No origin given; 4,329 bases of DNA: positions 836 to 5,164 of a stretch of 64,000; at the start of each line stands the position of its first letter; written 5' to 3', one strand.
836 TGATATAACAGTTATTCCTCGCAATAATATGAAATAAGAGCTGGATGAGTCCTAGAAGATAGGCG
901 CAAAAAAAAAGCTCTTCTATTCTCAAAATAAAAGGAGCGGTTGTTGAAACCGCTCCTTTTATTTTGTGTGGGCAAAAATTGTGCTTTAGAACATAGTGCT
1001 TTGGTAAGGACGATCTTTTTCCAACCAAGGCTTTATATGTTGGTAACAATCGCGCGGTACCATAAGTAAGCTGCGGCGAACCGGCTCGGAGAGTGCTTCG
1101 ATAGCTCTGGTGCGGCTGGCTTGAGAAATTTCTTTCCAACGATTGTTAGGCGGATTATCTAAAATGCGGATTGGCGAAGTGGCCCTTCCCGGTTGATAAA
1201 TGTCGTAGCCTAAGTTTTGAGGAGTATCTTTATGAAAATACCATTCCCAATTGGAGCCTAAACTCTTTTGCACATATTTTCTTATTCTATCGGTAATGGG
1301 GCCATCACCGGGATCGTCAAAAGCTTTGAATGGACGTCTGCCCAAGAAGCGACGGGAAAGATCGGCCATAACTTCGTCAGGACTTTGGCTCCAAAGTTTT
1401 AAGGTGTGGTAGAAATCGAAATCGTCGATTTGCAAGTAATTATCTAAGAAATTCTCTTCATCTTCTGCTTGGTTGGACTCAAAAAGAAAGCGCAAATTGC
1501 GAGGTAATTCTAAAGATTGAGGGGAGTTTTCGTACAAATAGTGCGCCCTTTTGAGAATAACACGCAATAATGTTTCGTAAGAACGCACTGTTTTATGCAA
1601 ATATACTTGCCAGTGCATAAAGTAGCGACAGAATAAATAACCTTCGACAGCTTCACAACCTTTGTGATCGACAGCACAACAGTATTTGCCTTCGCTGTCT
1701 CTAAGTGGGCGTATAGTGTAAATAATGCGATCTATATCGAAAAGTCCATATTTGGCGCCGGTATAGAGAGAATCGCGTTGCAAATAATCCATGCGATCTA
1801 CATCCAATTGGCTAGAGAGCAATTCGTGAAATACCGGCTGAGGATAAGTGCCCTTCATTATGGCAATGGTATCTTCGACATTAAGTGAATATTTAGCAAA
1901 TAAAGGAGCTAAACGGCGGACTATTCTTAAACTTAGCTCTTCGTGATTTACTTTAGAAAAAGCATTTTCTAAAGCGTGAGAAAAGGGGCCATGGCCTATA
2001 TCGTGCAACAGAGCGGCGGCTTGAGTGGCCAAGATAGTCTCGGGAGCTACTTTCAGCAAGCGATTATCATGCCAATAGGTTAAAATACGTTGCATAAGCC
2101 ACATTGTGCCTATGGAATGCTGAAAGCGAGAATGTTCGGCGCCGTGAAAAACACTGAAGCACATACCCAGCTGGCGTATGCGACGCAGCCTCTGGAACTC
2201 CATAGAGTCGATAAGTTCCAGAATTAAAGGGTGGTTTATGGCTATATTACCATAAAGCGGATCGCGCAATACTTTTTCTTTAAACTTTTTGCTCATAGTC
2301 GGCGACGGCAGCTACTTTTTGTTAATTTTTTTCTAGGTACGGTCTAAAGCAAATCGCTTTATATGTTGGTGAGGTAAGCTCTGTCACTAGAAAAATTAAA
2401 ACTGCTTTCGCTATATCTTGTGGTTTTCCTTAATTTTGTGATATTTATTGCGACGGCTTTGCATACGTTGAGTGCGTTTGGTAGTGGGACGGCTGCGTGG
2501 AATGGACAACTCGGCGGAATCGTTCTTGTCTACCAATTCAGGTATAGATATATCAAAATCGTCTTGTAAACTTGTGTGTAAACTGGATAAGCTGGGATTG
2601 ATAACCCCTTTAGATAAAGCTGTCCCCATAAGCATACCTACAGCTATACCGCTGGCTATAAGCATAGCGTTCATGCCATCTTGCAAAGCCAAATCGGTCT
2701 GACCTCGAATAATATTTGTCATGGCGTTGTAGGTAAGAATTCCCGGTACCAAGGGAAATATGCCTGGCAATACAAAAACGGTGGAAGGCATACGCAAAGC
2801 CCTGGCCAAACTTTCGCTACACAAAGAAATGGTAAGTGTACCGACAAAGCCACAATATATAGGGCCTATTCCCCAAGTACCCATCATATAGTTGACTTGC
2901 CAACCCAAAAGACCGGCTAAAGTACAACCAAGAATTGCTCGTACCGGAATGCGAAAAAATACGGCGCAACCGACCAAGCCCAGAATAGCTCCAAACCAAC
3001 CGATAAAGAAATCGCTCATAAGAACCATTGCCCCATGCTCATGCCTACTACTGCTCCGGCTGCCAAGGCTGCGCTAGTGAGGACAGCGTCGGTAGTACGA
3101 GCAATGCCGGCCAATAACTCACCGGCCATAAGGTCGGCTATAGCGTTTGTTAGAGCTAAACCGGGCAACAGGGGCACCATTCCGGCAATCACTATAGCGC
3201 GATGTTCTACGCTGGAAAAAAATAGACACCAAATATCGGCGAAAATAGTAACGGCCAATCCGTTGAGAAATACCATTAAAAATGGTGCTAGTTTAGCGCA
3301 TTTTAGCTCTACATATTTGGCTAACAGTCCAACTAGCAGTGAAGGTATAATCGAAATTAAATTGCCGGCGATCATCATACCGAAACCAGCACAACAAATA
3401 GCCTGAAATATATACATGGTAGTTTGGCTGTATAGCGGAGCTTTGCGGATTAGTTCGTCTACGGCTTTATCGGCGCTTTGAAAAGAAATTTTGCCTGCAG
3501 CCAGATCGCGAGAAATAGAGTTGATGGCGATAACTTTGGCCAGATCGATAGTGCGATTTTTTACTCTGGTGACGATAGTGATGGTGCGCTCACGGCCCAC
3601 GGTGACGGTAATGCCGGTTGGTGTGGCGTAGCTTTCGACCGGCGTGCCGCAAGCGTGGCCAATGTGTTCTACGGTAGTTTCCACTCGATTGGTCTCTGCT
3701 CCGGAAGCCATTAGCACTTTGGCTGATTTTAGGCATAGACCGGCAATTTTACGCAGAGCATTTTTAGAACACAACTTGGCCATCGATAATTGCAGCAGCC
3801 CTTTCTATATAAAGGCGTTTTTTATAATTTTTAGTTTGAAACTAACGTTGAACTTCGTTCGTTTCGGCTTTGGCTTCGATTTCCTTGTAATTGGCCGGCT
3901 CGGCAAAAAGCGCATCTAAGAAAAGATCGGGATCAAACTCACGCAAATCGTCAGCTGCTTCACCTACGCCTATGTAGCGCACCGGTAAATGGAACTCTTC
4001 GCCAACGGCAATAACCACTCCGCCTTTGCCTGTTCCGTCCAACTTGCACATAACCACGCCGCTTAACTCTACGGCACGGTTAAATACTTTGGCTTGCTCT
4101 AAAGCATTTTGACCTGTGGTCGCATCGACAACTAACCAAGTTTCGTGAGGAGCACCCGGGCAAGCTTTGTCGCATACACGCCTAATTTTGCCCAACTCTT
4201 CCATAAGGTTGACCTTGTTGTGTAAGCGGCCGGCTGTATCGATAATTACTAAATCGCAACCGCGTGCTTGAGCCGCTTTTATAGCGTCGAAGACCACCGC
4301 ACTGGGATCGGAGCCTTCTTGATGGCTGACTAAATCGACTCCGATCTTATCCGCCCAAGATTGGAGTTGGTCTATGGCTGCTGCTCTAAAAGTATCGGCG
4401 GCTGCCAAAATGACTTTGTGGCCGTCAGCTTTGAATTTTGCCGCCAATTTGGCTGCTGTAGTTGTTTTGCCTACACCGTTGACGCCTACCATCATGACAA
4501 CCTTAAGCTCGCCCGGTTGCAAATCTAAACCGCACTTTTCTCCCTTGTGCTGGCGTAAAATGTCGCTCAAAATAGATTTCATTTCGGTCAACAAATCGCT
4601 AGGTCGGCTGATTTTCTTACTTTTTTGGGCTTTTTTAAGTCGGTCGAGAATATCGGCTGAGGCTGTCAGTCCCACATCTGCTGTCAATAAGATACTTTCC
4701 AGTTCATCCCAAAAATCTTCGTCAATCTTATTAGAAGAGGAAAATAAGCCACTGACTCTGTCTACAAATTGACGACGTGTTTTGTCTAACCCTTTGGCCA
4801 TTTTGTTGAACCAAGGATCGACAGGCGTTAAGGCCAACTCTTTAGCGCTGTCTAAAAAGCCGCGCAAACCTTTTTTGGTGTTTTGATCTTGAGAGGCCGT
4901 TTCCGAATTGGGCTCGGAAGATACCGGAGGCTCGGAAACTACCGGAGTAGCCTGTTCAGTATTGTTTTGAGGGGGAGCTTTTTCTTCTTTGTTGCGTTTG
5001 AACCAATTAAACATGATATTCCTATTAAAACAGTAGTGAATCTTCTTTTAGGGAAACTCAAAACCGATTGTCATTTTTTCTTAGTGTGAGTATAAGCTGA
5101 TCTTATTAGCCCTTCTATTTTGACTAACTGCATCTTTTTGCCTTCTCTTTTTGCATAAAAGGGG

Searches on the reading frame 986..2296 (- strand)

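Call 50: search_protein_families(library=pfam, proteins=[window:986-2296:-], max_evalue=0.00001)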
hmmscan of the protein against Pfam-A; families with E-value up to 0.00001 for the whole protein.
window:986-2296:- (436 aa): 1 family
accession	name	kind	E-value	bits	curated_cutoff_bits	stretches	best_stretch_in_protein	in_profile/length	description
PF01966.28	HD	-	7e-11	42.9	22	1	57-174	1-115/116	HD domain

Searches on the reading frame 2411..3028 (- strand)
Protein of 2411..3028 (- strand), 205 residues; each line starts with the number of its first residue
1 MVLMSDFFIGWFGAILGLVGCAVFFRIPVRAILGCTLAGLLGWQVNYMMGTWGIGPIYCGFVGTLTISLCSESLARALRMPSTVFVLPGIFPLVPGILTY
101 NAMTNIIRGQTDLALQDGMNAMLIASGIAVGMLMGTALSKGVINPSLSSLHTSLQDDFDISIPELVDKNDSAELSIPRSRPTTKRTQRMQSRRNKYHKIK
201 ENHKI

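Call 50: search_protein_families(library=pfam, proteins=[window:2411-3028:-], max_evalue=0.00001)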
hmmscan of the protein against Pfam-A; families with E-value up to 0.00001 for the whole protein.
window:2411-3028:- (205 aa): 2 families
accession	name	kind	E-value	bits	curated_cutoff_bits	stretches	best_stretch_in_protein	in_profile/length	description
PF12821.13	ThrE_2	-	1.9e-31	109.4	27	1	13-136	4-127/129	Threonine/Serine exporter, ThrE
PF06738.18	ThrE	-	2.6e-09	37.4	26.3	1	12-138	113-240/241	Putative threonine/serine exporter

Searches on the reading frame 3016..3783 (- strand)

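Call 50: search_protein_families(library=pfam, proteins=[window:3016-3783:-], max_evalue=0.00001)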
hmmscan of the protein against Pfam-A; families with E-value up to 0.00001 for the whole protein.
window:3016-3783:- (255 aa): 1 family
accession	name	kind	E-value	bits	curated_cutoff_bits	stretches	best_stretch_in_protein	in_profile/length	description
PF06738.18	ThrE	-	3.6e-56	190.8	26.3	1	16-250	2-240/241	Putative threonine/serine exporter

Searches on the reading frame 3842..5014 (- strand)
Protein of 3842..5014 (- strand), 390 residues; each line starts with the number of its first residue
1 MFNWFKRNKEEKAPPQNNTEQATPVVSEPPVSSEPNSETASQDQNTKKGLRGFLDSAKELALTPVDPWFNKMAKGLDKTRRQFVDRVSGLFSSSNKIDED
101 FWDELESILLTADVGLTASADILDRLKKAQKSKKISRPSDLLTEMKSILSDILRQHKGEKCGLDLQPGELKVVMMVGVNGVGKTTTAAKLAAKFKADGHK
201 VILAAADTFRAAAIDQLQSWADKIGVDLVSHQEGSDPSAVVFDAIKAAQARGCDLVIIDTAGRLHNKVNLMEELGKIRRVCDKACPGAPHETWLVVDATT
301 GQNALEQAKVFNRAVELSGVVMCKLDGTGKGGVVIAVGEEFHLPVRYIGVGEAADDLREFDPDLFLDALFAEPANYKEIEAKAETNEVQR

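Call 50: search_protein_families(library=pfam, proteins=[window:3842-5014:-], max_evalue=0.00001)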
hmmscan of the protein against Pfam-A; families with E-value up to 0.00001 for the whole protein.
window:3842-5014:- (390 aa): 3 families
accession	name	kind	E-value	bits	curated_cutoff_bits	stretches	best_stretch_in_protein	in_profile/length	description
PF00448.28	SRP54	-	1.6e-76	256.7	22.7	1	171-370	2-195/196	SRP54-type protein, GTPase domain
PF02881.24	SRP54_N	-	9.3e-14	51.8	22.4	1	83-145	1-71/75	SRP54-type protein, helical bundle domain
PF13604.12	AAA_30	-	5.5e-06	26.7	27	0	171-266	19-102/191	AAA domain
